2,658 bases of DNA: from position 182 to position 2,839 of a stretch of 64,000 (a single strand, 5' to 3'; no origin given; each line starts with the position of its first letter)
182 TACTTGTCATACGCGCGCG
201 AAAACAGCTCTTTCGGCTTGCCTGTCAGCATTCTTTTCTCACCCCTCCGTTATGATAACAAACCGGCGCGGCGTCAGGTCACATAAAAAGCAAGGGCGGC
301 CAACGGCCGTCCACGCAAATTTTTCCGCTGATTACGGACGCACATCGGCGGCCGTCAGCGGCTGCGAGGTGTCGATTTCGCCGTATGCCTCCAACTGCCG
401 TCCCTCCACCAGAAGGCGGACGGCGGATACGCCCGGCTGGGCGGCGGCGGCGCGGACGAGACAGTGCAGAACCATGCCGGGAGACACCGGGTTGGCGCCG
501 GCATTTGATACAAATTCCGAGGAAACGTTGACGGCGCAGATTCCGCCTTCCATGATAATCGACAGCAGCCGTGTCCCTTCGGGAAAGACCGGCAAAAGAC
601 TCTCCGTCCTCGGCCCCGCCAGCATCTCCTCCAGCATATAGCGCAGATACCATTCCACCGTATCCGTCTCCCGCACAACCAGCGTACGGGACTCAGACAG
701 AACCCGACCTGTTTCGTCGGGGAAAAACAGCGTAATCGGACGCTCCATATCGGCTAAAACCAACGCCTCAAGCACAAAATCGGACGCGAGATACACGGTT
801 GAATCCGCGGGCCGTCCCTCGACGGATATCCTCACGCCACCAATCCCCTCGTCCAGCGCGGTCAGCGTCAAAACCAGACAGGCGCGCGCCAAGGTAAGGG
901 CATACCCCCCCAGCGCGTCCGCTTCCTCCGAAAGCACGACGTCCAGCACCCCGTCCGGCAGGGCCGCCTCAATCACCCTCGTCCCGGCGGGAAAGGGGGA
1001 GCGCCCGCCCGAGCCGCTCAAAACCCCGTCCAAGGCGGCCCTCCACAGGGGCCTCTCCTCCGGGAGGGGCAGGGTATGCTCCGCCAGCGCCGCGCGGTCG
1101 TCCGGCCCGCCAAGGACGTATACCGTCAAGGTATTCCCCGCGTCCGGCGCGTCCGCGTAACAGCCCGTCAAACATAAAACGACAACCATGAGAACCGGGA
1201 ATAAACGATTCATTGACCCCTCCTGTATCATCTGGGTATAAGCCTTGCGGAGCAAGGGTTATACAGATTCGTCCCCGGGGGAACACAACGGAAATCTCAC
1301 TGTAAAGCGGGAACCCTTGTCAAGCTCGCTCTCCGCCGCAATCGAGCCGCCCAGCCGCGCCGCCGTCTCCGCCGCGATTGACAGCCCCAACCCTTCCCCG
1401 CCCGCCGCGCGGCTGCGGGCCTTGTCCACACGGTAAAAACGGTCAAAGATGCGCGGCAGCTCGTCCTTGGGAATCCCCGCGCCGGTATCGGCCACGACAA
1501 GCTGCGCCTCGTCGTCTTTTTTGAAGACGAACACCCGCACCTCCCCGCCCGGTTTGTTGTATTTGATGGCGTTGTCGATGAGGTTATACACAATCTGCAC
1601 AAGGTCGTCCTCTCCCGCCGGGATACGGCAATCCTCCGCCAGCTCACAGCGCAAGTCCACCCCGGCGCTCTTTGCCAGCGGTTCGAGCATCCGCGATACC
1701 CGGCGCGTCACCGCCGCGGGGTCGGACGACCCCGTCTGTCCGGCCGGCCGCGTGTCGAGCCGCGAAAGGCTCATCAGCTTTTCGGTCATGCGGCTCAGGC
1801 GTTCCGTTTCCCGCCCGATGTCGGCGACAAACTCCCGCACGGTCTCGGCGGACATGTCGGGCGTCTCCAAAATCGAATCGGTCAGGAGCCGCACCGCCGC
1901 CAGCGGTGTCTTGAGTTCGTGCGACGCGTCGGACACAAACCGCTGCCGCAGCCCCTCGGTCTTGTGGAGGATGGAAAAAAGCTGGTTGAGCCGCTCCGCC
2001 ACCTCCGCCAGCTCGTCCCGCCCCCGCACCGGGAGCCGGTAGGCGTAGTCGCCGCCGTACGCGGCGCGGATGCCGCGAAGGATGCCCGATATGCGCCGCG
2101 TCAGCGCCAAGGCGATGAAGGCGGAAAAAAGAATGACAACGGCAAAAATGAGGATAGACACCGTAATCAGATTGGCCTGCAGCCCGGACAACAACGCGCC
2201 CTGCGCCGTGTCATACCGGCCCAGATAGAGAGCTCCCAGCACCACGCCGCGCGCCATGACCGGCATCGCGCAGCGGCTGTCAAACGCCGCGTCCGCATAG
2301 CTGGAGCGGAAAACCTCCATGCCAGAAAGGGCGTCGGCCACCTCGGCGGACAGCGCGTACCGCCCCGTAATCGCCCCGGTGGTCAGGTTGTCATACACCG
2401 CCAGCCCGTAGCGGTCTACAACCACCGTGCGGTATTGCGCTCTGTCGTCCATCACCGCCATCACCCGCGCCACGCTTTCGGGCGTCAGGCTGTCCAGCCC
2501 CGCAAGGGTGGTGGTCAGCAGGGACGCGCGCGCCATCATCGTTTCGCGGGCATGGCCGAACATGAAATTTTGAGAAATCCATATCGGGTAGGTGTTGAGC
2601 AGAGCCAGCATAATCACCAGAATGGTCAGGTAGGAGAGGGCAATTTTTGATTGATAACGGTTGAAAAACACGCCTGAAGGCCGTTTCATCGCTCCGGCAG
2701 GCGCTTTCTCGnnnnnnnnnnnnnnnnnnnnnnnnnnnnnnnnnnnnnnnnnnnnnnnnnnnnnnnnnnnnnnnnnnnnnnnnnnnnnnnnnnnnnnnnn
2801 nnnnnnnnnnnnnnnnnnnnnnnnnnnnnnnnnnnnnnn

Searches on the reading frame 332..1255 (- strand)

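Call 84: search_protein_families(library=pfam, proteins=[window:332-1255:-], max_evalue=0.001)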
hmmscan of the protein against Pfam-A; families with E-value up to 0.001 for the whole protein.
window:332-1255:- (307 aa): 1 family
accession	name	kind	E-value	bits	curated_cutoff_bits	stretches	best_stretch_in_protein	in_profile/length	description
PF10646.14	Germane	-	8.7e-29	100.9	23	2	175-289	1-117/117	Sporulation and spore germination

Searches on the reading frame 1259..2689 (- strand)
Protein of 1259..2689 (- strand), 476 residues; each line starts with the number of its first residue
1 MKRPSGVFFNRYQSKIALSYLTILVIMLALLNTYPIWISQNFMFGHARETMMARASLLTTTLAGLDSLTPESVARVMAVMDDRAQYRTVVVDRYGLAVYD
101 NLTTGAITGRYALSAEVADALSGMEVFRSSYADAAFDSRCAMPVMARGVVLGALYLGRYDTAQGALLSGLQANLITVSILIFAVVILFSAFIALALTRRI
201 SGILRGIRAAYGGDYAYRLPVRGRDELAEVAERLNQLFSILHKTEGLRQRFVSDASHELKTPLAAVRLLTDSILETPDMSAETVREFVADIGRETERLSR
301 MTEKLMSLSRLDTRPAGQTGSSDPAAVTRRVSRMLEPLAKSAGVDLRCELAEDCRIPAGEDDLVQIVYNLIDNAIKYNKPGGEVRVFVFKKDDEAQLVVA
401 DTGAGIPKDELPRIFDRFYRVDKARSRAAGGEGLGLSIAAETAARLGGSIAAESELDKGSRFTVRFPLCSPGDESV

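Call 84: search_protein_families(library=pfam, proteins=[window:1259-2689:-], max_evalue=0.001)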
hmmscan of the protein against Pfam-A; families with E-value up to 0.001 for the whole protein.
window:1259-2689:- (476 aa): 4 families
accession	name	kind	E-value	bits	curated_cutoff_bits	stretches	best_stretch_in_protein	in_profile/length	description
PF02518.31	HATPase_c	-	2.6e-30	105.6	26.4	1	360-468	3-109/111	Histidine kinase-, DNA gyrase B-, and HSP90-like ATPase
PF00512.31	HisKA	-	8.8e-15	55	26.9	1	248-313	2-65/66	His Kinase A (phospho-acceptor) domain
PF00672.30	HAMP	-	5.3e-08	33.5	25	1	191-239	1-49/53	HAMP domain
PF13589.12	HATPase_c_3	-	0.00029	21.3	25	1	366-440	6-81/137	Histidine kinase-, DNA gyrase B-, and HSP90-like ATPase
